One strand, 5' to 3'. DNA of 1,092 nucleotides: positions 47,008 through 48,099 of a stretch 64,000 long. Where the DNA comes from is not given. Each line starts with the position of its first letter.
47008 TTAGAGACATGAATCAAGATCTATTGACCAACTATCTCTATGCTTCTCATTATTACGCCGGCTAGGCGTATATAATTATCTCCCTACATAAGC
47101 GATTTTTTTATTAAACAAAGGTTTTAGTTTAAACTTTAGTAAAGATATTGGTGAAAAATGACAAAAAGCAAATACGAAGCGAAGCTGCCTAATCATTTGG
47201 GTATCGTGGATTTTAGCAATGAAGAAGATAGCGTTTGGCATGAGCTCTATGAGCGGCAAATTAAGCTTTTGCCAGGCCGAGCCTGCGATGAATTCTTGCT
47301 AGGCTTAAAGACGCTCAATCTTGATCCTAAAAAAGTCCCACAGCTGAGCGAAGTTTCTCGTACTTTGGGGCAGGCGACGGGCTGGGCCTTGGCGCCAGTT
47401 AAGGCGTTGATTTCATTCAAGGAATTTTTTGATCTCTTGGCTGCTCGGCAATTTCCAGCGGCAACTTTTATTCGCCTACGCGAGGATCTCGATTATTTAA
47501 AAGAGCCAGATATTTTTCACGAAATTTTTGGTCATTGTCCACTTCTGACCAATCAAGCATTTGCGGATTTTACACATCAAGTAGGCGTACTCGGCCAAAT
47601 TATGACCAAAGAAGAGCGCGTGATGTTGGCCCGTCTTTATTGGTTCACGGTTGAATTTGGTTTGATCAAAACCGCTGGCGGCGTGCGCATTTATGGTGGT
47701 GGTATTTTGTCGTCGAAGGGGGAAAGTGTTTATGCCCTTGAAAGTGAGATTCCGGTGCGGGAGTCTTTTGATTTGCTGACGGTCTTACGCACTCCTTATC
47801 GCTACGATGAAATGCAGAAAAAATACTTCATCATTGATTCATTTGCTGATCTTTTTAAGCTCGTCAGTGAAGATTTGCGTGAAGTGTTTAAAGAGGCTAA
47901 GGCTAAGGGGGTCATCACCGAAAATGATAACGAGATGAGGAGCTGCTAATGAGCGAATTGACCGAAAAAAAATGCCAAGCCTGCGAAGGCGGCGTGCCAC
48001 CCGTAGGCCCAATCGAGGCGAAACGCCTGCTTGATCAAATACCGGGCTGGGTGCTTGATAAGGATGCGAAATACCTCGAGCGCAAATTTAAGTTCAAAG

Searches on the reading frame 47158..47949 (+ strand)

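Call 98: search_protein_families(library=pfam, proteins=[window:47158-47949:+], max_evalue=0.00001)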
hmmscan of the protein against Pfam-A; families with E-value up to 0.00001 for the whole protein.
window:47158-47949:+ (263 aa): 1 family
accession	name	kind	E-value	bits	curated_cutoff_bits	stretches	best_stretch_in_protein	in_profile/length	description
PF00351.26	Biopterin_H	-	5.3e-54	183.9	22.7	1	7-234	49-279/331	Biopterin-dependent aromatic amino acid hydroxylase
